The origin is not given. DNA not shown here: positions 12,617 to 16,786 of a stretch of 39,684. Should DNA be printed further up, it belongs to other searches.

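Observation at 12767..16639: Receptor-binding tail protein carrying a complete, apparently catalytically intact GH2 glycosidase plus a LamG-like domain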

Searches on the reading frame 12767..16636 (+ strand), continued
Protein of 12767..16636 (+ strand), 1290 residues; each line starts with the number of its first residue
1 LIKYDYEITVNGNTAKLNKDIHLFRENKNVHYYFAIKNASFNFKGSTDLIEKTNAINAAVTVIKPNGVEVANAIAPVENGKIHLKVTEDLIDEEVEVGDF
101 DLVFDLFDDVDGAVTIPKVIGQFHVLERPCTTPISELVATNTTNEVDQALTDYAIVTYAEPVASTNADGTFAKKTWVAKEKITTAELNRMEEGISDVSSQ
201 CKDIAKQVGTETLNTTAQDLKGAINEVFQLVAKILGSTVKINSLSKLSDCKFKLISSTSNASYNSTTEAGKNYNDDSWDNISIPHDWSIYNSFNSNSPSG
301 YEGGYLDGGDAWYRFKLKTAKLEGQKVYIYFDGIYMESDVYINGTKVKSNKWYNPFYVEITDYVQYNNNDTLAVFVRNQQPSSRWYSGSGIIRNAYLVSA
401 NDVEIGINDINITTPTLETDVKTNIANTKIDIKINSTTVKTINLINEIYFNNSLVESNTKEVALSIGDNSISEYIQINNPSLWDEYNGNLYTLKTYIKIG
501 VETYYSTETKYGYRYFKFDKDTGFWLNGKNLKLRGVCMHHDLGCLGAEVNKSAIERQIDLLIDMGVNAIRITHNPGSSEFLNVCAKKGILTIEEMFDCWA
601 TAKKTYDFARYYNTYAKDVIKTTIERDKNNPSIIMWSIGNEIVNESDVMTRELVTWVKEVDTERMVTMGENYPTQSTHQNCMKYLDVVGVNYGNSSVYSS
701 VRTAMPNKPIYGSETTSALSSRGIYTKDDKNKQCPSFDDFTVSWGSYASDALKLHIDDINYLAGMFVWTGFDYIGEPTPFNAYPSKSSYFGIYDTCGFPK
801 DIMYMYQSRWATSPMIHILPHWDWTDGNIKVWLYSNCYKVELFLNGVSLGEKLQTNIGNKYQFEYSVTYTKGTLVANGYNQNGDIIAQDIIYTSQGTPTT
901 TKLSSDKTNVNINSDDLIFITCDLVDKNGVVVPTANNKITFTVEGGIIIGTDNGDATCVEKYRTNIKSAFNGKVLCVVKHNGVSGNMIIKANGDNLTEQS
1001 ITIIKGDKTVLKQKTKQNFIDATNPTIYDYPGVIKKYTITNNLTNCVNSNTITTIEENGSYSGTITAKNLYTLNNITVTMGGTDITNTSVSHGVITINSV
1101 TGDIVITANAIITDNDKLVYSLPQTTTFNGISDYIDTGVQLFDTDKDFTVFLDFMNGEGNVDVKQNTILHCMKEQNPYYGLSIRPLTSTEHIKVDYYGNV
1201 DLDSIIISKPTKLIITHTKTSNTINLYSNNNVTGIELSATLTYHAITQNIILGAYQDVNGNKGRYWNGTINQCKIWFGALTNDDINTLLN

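Call 12: find_encoding_contigs(protein=window:12767-16636:+, flank=10000, max_places=6)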
Protein window:12767-16636:+ (1290 aa): 4 contigs read that carry it; 4 places shown.
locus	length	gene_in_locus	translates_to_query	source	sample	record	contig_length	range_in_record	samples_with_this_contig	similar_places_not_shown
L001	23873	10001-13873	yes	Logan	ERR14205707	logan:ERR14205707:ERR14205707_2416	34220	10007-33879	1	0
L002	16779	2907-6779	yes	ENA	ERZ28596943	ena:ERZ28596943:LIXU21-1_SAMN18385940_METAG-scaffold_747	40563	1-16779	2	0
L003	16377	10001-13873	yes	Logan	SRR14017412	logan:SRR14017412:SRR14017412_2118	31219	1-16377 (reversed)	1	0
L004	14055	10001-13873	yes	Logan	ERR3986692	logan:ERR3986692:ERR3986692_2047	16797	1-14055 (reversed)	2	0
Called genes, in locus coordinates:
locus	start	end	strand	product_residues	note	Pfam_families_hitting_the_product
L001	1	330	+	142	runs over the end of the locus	-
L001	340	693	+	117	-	-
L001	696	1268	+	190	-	-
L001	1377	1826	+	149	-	-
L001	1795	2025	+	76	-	-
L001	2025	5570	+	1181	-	-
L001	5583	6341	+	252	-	-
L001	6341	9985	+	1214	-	PF06605:Prophage_tail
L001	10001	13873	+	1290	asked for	PF00703:Glyco_hydro_2 (weak), PF02836:Glyco_hydro_2_C, PF16355:DUF4982, PF18565:Glyco_hydro2_C5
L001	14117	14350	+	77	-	-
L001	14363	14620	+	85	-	PF16079:Phage_holin_5_2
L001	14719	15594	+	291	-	PF01520:Amidase_3, PF19087:DUF5776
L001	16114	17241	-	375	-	PF14657:Arm-DNA-bind_4, PF14659:Phage_int_SAM_3, PF00589:Phage_integrase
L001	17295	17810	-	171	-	PF14472:DUF4429, PF09851:SHOCT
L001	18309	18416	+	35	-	-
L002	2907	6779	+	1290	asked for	PF00703:Glyco_hydro_2 (weak), PF02836:Glyco_hydro_2_C, PF16355:DUF4982, PF18565:Glyco_hydro2_C5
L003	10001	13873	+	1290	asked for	PF00703:Glyco_hydro_2 (weak), PF02836:Glyco_hydro_2_C, PF16355:DUF4982, PF18565:Glyco_hydro2_C5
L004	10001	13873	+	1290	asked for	PF00703:Glyco_hydro_2 (weak), PF02836:Glyco_hydro_2_C, PF16355:DUF4982, PF18565:Glyco_hydro2_C5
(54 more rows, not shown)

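Call 13: find_homologous_proteins(query=window:12767-16636:+, max_evalue=1e-10)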
Query window:12767-16636:+ (1290 aa): 1478 proteins with E <= 1e-10 among 8000 candidates; the best 120 are listed.
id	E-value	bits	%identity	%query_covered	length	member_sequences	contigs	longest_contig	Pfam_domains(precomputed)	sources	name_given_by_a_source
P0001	0.0e+0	2930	100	100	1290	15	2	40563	PF16355.12,PF02836.24,PF00703.28,PF18565.8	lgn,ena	-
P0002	0.0e+0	1929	77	86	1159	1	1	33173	PF16355.12,PF02836.24,PF00703.28,PF18565.8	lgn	-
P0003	0.0e+0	1844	71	84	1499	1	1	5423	PF16355.12,PF02836.24,PF00703.28,PF18565.8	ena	-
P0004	0.0e+0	1843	64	100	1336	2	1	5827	PF16355.12,PF02836.24,PF00703.28,PF18565.8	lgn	-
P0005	0.0e+0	1788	66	86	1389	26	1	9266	PF16355.12,PF02836.24,PF00703.28,PF18565.8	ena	-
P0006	0.0e+0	1784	70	82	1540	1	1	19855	PF16355.12,PF02836.24,PF00703.28,PF18565.8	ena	-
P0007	0.0e+0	1764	80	71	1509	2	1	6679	PF01391.24,PF16355.12,PF02836.24,PF00703.28,PF18565.8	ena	-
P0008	0.0e+0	1739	80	70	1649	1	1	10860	PF01391.24,PF16355.12,PF02836.24,PF00703.28,PF18565.8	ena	-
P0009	0.0e+0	1709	76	71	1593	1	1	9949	PF16355.12,PF02836.24,PF00703.28,PF18565.8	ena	-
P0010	0.0e+0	1704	67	87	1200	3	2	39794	PF16355.12,PF02836.24,PF00703.28,PF18565.8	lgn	-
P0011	0.0e+0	1686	80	70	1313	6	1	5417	PF16355.12,PF02836.24,PF00703.28,PF18565.8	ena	-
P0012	0.0e+0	1684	79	71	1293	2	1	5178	PF16355.12,PF02836.24,PF00703.28,PF18565.8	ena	-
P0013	0.0e+0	1649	74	76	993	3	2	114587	PF16355.12,PF02836.24,PF00703.28,PF18565.8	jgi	jgi:beta-galactosidase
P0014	0.0e+0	1517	75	64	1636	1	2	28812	PF01391.24,PF16355.12,PF22359.3,PF02368.25,PF02836.24,PF00703.28,PF18565.8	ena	-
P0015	0.0e+0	1458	76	62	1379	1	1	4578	PF16355.12,PF22359.3,PF02836.24,PF00703.28,PF18565.8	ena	-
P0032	0.0e+0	1065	47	86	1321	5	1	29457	PF16355.12,PF02836.24,PF00703.28,PF18565.8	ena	-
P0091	2.7e-281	954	41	87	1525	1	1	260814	PF02837.25,PF16355.12,PF02368.25,PF02836.24,PF00703.28,PF18565.8,PF22666.3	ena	-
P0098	2.4e-280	951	43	81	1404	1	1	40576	PF02837.25,PF16355.12,PF02368.25,PF02836.24,PF00703.28,PF18565.8,PF22666.3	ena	-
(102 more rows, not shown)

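Call 16: find_related_loci(query=window:12767-16636:+, collection=genome_contigs, flank=10000)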
Query window:12767-16636:+ (1290 aa) in genome_contigs; peptide patterns used: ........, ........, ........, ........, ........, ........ (x = any residue, [..] = any of these).
45 stretches matched a pattern, but none encodes a relative of the query by tblastn (E <= 1e-3).

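Call 17: find_related_loci(query=window:12767-16636:+, collection=viral_contigs, flank=10000)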
Query window:12767-16636:+ (1290 aa) in viral_contigs; peptide patterns used: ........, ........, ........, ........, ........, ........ (x = any residue, [..] = any of these).
7 stretches matched a pattern; 5 encode a relative of the query (tblastn E <= 1e-3); 4 distinct loci.
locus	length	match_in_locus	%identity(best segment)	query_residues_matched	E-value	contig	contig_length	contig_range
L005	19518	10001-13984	92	1-1290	0e+0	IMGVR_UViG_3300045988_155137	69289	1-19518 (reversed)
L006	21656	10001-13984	92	1-1290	0e+0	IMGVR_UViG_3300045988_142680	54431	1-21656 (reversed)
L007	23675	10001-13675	66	2-1113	0e+0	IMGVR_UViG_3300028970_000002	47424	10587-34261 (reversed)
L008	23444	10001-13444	71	174-1289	0e+0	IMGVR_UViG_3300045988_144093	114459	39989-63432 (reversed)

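Call 43: find_encoding_contigs(protein=P0098, flank=10000, max_places=1)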
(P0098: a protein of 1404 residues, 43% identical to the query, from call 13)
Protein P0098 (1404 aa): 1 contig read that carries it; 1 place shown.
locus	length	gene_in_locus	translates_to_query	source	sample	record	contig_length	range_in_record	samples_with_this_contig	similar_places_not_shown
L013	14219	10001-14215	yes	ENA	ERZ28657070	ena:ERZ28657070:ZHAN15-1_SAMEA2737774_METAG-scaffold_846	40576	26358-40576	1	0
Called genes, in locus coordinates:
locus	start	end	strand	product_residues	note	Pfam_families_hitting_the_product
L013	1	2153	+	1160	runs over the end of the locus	PF10145:PhageMin_Tail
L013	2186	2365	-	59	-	-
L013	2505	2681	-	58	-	-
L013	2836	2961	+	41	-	-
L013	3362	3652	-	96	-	PF15738:YafQ_toxin, PF05016:ParE_toxin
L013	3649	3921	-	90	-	PF04221:RelB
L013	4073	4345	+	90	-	-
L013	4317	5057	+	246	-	-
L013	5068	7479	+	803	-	PF07902:Gp58 (weak)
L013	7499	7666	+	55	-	-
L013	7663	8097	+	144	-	-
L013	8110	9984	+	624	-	-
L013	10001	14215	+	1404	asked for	PF02837:Glyco_hydro_2_N, PF22666:Glyco_hydro_2_N2 (weak), PF00703:Glyco_hydro_2, PF02836:Glyco_hydro_2_C, PF16355:DUF4982, PF18565:Glyco_hydro2_C5, PF02368:Big_2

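Call 44: find_encoding_contigs(protein=P0032, flank=10000, max_places=1)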
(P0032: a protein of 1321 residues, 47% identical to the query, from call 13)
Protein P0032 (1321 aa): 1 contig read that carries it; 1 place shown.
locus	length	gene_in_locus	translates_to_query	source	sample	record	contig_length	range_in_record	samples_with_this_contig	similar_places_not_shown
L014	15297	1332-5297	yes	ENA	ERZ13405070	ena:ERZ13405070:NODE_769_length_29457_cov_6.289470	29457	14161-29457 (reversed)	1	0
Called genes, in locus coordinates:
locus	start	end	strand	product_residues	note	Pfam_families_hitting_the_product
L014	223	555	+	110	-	-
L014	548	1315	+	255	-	-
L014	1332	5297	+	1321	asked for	PF00703:Glyco_hydro_2, PF02836:Glyco_hydro_2_C, PF16355:DUF4982, PF18565:Glyco_hydro2_C5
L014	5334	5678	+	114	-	-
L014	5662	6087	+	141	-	-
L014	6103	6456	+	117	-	PF24829:Phage_connect_2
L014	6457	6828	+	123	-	PF23847:DUF7211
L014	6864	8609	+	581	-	PF20441:TerL_nuclease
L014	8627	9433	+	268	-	PF23847:DUF7211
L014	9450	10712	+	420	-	PF04860:Phage_portal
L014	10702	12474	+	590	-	PF04586:Peptidase_S78 (weak), PF05065:Phage_capsid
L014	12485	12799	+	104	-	PF23911:DUF7253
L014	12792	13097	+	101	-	-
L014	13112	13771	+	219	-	-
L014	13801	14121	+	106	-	PF16808:PKcGMP_CC (faint)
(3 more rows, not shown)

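Call 54: find_encoding_contigs(protein=P0091, flank=10000, max_places=1)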
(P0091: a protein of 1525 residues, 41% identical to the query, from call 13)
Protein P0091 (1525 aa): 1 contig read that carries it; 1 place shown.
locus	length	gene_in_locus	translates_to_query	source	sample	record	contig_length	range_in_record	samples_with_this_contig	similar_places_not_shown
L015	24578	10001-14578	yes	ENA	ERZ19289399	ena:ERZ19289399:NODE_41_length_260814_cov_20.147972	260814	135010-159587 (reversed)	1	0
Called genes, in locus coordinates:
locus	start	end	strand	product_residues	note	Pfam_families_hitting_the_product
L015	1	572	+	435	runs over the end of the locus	PF05065:Phage_capsid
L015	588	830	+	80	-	-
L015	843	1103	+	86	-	-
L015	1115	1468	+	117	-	PF05521:Phage_HCP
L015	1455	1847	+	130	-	PF04883:HK97-gp10_like (weak)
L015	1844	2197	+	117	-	-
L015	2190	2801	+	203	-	-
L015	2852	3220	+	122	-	-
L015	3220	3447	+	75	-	-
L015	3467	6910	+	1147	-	PF04513:Baculo_PEP_C (faint)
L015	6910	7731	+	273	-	-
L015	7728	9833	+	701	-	PF06605:Prophage_tail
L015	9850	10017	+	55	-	-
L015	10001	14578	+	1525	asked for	PF02837:Glyco_hydro_2_N, PF22666:Glyco_hydro_2_N2 (weak), PF00703:Glyco_hydro_2, PF02836:Glyco_hydro_2_C, PF16355:DUF4982, PF18565:Glyco_hydro2_C5, PF02368:Big_2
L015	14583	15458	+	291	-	PF00877:NLPC_P60 (weak), PF08823:PG_binding_2 (faint), PF01471:PG_binding_1, PF09374:PG_binding_3 (faint)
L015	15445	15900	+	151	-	PF05105:Phage_holin_4_1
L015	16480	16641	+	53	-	-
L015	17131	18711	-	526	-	PF00270:DEAD, PF04851:ResIII (weak), PF00271:Helicase_C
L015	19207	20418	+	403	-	PF13393:tRNA-synt_His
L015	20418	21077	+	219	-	PF01634:HisG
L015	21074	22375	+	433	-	PF00815:Histidinol_dh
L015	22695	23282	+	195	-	PF00475:IGPD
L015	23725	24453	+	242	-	PF00977:His_biosynth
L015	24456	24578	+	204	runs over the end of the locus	PF01502:PRA-CH, PF01503:PRA-PH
